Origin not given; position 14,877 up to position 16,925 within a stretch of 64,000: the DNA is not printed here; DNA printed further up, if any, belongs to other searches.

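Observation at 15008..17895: Soluble TraD/VirD4-like coupling-protein ATPase paired with a ComEA(HhH)-PKD membrane protein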

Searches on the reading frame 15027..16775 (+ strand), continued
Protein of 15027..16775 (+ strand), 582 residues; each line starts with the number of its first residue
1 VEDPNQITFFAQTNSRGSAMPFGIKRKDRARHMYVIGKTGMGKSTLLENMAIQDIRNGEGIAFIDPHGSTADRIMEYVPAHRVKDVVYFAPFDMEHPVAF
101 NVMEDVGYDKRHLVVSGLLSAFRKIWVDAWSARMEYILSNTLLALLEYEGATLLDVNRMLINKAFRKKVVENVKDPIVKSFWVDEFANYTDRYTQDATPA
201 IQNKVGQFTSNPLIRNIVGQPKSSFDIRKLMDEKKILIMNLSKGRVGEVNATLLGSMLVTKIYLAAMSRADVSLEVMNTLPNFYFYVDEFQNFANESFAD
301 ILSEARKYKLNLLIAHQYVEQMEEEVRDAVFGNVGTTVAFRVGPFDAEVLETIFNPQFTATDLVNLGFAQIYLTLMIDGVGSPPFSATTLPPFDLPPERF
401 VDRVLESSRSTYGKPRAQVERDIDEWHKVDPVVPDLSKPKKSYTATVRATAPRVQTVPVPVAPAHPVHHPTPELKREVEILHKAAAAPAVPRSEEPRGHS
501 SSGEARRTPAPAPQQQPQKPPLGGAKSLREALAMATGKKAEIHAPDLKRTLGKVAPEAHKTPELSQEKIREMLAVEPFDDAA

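Call 58: find_related_loci(query=P0246, collection=metagenome_contigs, flank=6000)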
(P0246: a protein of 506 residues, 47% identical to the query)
Query P0246 (506 aa) in metagenome_contigs; peptide patterns used: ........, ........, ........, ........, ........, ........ (x = any residue, [..] = any of these).
210 stretches matched a pattern; 4 encode a relative of the query (tblastn E <= 1e-3); 4 distinct loci.
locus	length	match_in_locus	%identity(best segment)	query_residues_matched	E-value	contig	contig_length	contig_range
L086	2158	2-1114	39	19-390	1e-93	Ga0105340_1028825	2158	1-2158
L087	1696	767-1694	46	23-334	7e-69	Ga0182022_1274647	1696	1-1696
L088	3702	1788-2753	29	33-352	9e-39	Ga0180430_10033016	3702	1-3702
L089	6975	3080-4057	27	10-331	2e-25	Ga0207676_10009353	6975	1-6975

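Call 72: search_solved_structures(query=A3, max_evalue=0.01)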
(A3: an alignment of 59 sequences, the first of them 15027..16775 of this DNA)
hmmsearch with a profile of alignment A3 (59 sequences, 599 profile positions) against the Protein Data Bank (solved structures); distinct sequences matched with E-value up to 0.01: 2.
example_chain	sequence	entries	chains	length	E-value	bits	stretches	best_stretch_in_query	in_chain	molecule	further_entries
1gl6_A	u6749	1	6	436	0.00061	22.3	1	27-71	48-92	ATPASE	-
1e9r_A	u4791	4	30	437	0.00062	22.2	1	27-71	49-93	CONJUGAL TRANSFER PROTEIN TRWB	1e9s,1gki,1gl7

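Call 74: find_homologous_proteins(query=P0246, max_evalue=1e-20)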
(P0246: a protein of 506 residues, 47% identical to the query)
Query P0246 (506 aa): 4894 proteins with E <= 1e-20 among 8000 candidates; the best 120 are listed.
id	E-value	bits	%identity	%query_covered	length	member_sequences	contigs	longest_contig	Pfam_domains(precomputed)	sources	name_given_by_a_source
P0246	0.0e+0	1149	100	100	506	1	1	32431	PF10412.16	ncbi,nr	ncbi:MAG: type IV secretion system DNA-binding domain-containing protein [bacterium]|nr:type IV secr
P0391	4.6e-140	486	49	89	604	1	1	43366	PF01935.24,PF02534.21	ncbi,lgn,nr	ncbi:MAG: type IV secretion system DNA-binding domain-containing protein [bacterium]|nr:type IV secr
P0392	7.9e-139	482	46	98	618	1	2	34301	PF10412.16,PF01935.24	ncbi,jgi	-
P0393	8.2e-138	478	44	95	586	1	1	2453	PF10412.16,PF01935.24,PF02534.21,PF12696.14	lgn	-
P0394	1.6e-137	477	49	90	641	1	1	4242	PF10412.16,PF01935.24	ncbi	-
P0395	4.6e-137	476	51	83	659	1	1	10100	PF10412.16,PF12696.14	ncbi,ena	-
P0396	2.2e-136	474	51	83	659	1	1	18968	PF10412.16,PF12696.14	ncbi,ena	-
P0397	6.3e-134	466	47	92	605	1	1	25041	PF10412.16,PF12696.14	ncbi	-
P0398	1.0e-133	465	49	83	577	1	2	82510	PF10412.16,PF02534.21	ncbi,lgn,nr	ncbi:MAG: type IV secretion system DNA-binding domain-containing protein [Candidatus Vogelbacteria b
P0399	1.9e-133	464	48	87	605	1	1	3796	PF10412.16,PF01935.24,PF02534.21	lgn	-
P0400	3.8e-133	463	50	83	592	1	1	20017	PF10412.16,PF01935.24,PF12696.14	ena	-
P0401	5.7e-133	462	51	82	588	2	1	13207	PF10412.16,PF12696.14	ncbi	-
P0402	5.9e-133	462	44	94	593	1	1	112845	PF10412.16,PF01935.24,PF02534.21,PF12696.14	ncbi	-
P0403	1.1e-132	462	50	83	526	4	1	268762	PF10412.16,PF01935.24,PF12696.14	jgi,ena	-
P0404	1.1e-132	461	50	83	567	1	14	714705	PF10412.16,PF12696.14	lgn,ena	-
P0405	1.2e-132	461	46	91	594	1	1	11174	PF10412.16,PF01935.24,PF02534.21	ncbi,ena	-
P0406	1.3e-132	461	49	85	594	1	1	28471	PF10412.16,PF12696.14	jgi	-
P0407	1.5e-132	461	50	82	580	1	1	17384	PF10412.16,PF01935.24,PF12696.14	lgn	-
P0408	2.7e-132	460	48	86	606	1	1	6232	PF10412.16,PF01935.24,PF02534.21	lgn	-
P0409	2.8e-132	460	45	95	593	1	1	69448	PF10412.16,PF01935.24,PF12696.14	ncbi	-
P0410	3.7e-132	460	48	83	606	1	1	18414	PF10412.16,PF01935.24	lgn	-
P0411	3.8e-132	460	47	83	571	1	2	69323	PF10412.16,PF02534.21,PF12696.14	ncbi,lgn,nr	ncbi:MAG: type IV secretion system DNA-binding domain-containing protein [Patescibacteria group bact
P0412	5.2e-132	459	44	97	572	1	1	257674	PF10412.16,PF01935.24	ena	-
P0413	5.9e-132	459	48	85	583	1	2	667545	PF10412.16,PF01935.24,PF02534.21,PF12696.14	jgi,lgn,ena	-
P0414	7.3e-132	459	49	82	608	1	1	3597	PF10412.16,PF01935.24,PF12696.14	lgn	-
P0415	7.5e-132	459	47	86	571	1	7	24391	PF10412.16,PF02534.21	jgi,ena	-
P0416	8.1e-132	459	49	83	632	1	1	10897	PF10412.16,PF01935.24,PF02534.21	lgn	-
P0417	8.8e-132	459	50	83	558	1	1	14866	PF10412.16,PF01935.24,PF12696.14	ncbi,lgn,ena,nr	ncbi:hypothetical protein COB52_01710 [Candidatus Kaiserbacteria bacterium]|nr:MAG: hypothetical pro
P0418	8.9e-132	459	46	94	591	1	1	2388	PF10412.16,PF01935.24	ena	-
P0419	8.9e-132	459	50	83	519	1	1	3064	PF10412.16,PF01935.24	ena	-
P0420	9.5e-132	458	47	86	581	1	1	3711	PF02534.21,PF12696.14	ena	-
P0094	1.3e-131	458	45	90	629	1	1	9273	PF10412.16,PF02534.21,PF12696.14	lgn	-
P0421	1.3e-131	458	43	96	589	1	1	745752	PF10412.16,PF01935.24,PF12696.14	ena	-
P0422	1.3e-131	458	48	83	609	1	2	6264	PF10412.16,PF01935.24,PF02534.21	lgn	-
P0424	1.6e-131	458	49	84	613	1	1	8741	PF10412.16,PF12696.14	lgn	-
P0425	2.7e-131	457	47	85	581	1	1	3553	PF01935.24,PF02534.21,PF12696.14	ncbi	-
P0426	3.3e-131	457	48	82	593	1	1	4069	PF10412.16,PF01935.24,PF02534.21,PF12696.14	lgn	-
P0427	3.3e-131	457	49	82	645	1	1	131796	PF10412.16,PF01935.24,PF02534.21,PF12696.14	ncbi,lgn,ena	-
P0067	3.4e-131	457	48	83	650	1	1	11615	PF10412.16,PF02534.21,PF12696.14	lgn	-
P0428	3.9e-131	456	48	87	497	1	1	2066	PF10412.16,PF01935.24,PF12696.14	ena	-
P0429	4.2e-131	456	49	85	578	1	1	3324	PF10412.16,PF01935.24,PF12696.14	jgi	-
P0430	4.9e-131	456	48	83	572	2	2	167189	PF10412.16,PF01935.24,PF02534.21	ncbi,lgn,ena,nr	ncbi:MAG: type IV secretion system DNA-binding domain-containing protein [Candidatus Pacebacteria ba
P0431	5.0e-131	456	49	82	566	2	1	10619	PF10412.16,PF12696.14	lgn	-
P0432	5.4e-131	456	49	82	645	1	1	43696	PF10412.16,PF01935.24,PF02534.21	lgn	-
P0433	6.5e-131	456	48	82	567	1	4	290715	PF10412.16,PF01935.24,PF02534.21,PF12696.14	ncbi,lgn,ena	-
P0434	6.8e-131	456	48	84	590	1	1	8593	PF10412.16,PF02534.21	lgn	-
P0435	7.2e-131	456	48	83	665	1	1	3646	PF10412.16,PF01935.24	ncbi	-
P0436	7.4e-131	455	45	86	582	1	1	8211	PF10412.16,PF01935.24,PF12696.14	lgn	-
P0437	9.8e-131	455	48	83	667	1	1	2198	PF10412.16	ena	-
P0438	1.0e-130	455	47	85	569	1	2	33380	PF10412.16,PF01935.24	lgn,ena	-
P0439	1.1e-130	455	48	87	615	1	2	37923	PF10412.16,PF01935.24,PF02534.21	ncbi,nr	ncbi:MAG: type IV secretion system DNA-binding domain-containing protein [Patescibacteria group bact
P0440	1.2e-130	455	46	90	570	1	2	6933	PF10412.16,PF02534.21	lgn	-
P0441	1.2e-130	455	46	90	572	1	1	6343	PF10412.16,PF02534.21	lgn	-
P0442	1.2e-130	455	48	87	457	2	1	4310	PF10412.16,PF01935.24,PF02534.21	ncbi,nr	ncbi:MAG: type IV secretion system DNA-binding domain-containing protein, partial [Patescibacteria g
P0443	1.5e-130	455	45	87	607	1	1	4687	PF10412.16,PF12696.14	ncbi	-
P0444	1.5e-130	454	49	85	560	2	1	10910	PF10412.16,PF01935.24,PF12696.14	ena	-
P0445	1.6e-130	454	47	83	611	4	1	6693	PF10412.16,PF01935.24,PF02534.21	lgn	-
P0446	1.7e-130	454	47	83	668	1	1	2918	PF10412.16,PF01935.24,PF02534.21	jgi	-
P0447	1.8e-130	454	42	98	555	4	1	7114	PF10412.16,PF01935.24,PF02534.21,PF12696.14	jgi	jgi:energy-coupling factor transporter ATP-binding protein EcfA2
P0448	2.0e-130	454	48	87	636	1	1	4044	PF10412.16,PF01935.24,PF02534.21,PF12696.14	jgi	jgi:energy-coupling factor transporter ATP-binding protein EcfA2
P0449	2.2e-130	454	47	87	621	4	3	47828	PF10412.16,PF01935.24,PF12696.14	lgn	-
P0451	2.6e-130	454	48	83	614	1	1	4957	PF10412.16,PF01935.24,PF02534.21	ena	-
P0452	2.7e-130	454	48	83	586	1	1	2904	PF10412.16,PF01935.24,PF02534.21,PF12696.14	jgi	jgi:hypothetical protein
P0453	2.7e-130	454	48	82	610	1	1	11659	PF10412.16,PF01935.24,PF02534.21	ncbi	-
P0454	2.8e-130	454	44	97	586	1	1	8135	PF10412.16,PF01935.24,PF02534.21,PF12696.14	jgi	jgi:hypothetical protein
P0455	2.9e-130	454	49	82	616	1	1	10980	PF10412.16,PF01935.24,PF02534.21,PF12696.14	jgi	jgi:tRNA isopentenyl-2-thiomethyl-A-37 hydroxylase MiaE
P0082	3.2e-130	453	47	82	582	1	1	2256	PF10412.16,PF12696.14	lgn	-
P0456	3.2e-130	453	48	83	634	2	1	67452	PF10412.16,PF01935.24,PF02534.21,PF12696.14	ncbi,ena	-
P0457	3.2e-130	453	48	82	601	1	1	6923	PF10412.16,PF02534.21,PF12696.14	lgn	-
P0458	3.2e-130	453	42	99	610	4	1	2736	PF10412.16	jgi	jgi:hypothetical protein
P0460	3.4e-130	453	46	89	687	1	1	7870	PF01935.24,PF02534.21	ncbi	-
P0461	3.7e-130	453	48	87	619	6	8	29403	PF10412.16,PF01935.24,PF12696.14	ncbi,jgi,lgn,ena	jgi:energy-coupling factor transporter ATP-binding protein EcfA2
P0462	3.8e-130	453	43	94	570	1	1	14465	PF10412.16,PF01935.24,PF02534.21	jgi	jgi:hypothetical protein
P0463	4.0e-130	453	48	82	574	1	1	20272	PF10412.16,PF01935.24,PF02534.21,PF12696.14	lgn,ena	-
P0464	4.0e-130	453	48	82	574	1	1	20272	PF10412.16,PF01935.24,PF02534.21,PF12696.14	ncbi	-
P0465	4.0e-130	453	49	83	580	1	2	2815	PF10412.16,PF12696.14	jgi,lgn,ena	-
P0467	4.1e-130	453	44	95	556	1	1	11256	PF10412.16,PF01935.24,PF02534.21,PF12696.14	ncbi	-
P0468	4.3e-130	453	49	84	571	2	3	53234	PF10412.16,PF02534.21,PF12696.14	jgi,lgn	jgi:hypothetical protein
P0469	4.8e-130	453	46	86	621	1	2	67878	PF10412.16,PF02534.21,PF12696.14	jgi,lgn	jgi:hypothetical protein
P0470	4.9e-130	453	48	83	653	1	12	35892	PF10412.16,PF01935.24,PF02534.21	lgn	-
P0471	5.5e-130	453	49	84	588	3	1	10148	PF10412.16,PF12696.14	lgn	-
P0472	5.6e-130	453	47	83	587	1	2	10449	PF10412.16,PF01935.24,PF02534.21,PF12696.14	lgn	-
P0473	5.9e-130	453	49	82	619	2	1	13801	PF10412.16,PF01935.24,PF02534.21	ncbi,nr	ncbi:MAG: hypothetical protein HW401_491 [Parcubacteria group bacterium]|nr:hypothetical protein [Pa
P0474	6.0e-130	452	48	82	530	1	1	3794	PF10412.16,PF01935.24,PF02534.21,PF12696.14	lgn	-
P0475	6.5e-130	452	42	99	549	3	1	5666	PF10412.16,PF02534.21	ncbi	-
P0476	6.5e-130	452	46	90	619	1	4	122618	PF10412.16,PF01935.24,PF02534.21,PF12696.14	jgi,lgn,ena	jgi:hypothetical protein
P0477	6.9e-130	452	48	82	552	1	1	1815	PF10412.16,PF02534.21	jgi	jgi:energy-coupling factor transporter ATP-binding protein EcfA2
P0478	7.6e-130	452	49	83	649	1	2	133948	PF10412.16,PF01935.24,PF02534.21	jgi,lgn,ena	jgi:hypothetical protein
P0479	1.0e-129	452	48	83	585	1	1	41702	PF10412.16,PF01935.24,PF02534.21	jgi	-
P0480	1.0e-129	452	46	85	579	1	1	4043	PF10412.16,PF02534.21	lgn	-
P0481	1.0e-129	452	45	91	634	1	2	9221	PF10412.16,PF01935.24,PF02534.21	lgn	-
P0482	1.3e-129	451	49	82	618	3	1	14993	PF10412.16,PF01935.24,PF02534.21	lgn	-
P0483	1.3e-129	451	48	81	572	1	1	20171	PF10412.16,PF01935.24,PF02534.21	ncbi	-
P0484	1.4e-129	451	46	86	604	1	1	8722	PF10412.16,PF01935.24,PF02534.21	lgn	-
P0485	1.5e-129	451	49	84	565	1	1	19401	PF10412.16,PF01935.24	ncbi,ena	-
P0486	1.5e-129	451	49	82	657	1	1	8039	PF10412.16,PF02534.21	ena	-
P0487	1.5e-129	451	46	87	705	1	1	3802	PF10412.16,PF01935.24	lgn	-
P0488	1.6e-129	451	43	99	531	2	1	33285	PF10412.16,PF01935.24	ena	-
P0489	1.6e-129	451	48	82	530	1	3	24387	PF10412.16,PF01935.24,PF02534.21,PF12696.14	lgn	-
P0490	1.6e-129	451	42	96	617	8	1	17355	PF10412.16,PF01935.24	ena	-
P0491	1.7e-129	451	40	99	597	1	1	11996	PF10412.16,PF01935.24,PF02534.21,PF12696.14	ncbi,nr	ncbi:MAG: hypothetical protein QG665_419 [Patescibacteria group bacterium]|nr:hypothetical protein [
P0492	1.8e-129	451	47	87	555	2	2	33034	PF10412.16,PF01935.24,PF02534.21,PF12696.14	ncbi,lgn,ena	-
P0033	1.8e-129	451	47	83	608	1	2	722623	PF10412.16,PF12696.14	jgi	jgi:hypothetical protein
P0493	1.8e-129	451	48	83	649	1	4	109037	PF10412.16,PF01935.24,PF12696.14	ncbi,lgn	-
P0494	2.1e-129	451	48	83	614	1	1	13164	PF10412.16,PF01935.24,PF02534.21,PF12696.14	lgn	-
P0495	2.2e-129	451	47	87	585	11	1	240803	PF10412.16,PF01935.24,PF02534.21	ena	-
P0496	2.2e-129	451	48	83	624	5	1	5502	PF10412.16,PF01935.24,PF12696.14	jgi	jgi:hypothetical protein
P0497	2.3e-129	451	48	86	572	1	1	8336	PF10412.16,PF02534.21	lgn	-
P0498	2.4e-129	451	43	100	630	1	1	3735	PF10412.16,PF01935.24,PF12696.14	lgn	-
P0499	2.5e-129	450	48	83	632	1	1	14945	PF10412.16,PF01935.24,PF02534.21,PF12696.14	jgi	-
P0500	2.6e-129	450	48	83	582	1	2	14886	PF10412.16,PF01935.24,PF02534.21,PF12696.14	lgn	-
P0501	2.6e-129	450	47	87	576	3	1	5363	PF10412.16,PF01935.24,PF02534.21,PF12696.14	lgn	-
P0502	2.7e-129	450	47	86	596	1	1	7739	PF10412.16,PF01935.24,PF02534.21,PF12696.14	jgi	jgi:energy-coupling factor transporter ATP-binding protein EcfA2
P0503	3.0e-129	450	48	83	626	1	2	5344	PF10412.16,PF01935.24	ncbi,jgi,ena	jgi:hypothetical protein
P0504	3.1e-129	450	43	99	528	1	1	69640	PF10412.16,PF01935.24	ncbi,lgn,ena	-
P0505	3.4e-129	450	49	83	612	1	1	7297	PF10412.16,PF01935.24,PF02534.21,PF12696.14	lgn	-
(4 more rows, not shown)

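Call 75: find_encoding_contigs(protein=P0246, flank=5000, max_places=1)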
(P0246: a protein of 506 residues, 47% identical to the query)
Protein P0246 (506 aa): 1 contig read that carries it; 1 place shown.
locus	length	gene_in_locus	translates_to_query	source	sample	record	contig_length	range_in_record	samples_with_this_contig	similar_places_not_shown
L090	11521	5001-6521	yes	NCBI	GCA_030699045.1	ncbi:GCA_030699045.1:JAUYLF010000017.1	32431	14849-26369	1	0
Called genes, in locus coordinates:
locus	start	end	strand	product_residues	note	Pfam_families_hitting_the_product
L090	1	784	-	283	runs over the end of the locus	PF02498:Bro-N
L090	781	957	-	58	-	PF02086:MethyltransfD12 (weak)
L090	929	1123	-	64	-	-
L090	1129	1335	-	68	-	PF13560:HTH_31, PF12844:HTH_19, PF13443:HTH_26, PF01381:HTH_3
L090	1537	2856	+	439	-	PF01225:Mur_ligase, PF08245:Mur_ligase_M, PF02875:Mur_ligase_C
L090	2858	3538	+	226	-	PF00590:TP_methylase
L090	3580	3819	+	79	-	-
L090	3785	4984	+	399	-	PF13200:DUF4015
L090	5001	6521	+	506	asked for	PF10412:TrwB_AAD_bind (faint)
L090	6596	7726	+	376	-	PF13439:Glyco_transf_4, PF13579:Glyco_trans_4_4, PF00534:Glycos_transf_1, PF13692:Glyco_trans_1_4, PF13524:Glyco_trans_1_2 (weak), PF20706:GT4-conflict (weak)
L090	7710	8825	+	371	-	PF13439:Glyco_transf_4, PF13579:Glyco_trans_4_4, PF20706:GT4-conflict (weak), PF00534:Glycos_transf_1, PF13692:Glyco_trans_1_4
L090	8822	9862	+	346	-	PF13579:Glyco_trans_4_4, PF13439:Glyco_transf_4, PF20706:GT4-conflict (weak), PF00534:Glycos_transf_1, PF13692:Glyco_trans_1_4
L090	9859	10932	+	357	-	PF13439:Glyco_transf_4 (faint), PF00534:Glycos_transf_1, PF13692:Glyco_trans_1_4, PF13524:Glyco_trans_1_2 (weak), PF20706:GT4-conflict (weak)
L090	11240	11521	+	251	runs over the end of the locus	-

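Call 76: find_encoding_contigs(protein=P0412, flank=5000, max_places=1)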
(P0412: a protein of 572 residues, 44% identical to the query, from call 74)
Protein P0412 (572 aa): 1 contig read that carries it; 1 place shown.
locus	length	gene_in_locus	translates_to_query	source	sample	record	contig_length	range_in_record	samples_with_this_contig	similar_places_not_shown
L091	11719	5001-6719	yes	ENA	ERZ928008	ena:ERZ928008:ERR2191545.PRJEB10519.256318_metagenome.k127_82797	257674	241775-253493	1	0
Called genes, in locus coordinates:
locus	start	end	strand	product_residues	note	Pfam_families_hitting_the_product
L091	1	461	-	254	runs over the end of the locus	PF13480:Acetyltransf_6 (weak), PF04377:ATE_C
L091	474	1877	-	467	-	PF01225:Mur_ligase, PF08245:Mur_ligase_M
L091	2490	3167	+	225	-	PF00590:TP_methylase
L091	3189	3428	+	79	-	-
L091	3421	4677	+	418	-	PF13200:DUF4015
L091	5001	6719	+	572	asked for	PF01935:DUF87 (weak), PF10412:TrwB_AAD_bind (weak)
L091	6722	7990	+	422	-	PF00633:HHH (faint), PF03934:T2SSK, PF12836:HHH_3, PF00801:PKD (faint), PF18911:PKD_4, PF00932:LTD (weak)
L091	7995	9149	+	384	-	PF13477:Glyco_trans_4_2, PF13439:Glyco_transf_4, PF13579:Glyco_trans_4_4, PF13524:Glyco_trans_1_2 (faint), PF00534:Glycos_transf_1, PF13692:Glyco_trans_1_4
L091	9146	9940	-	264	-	PF00535:Glycos_transf_2, PF10111:Glyco_tranf_2_2, PF13641:Glyco_tranf_2_3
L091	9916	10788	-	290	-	PF01531:Glyco_transf_11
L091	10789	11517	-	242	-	PF03269:DUF268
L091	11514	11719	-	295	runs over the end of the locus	-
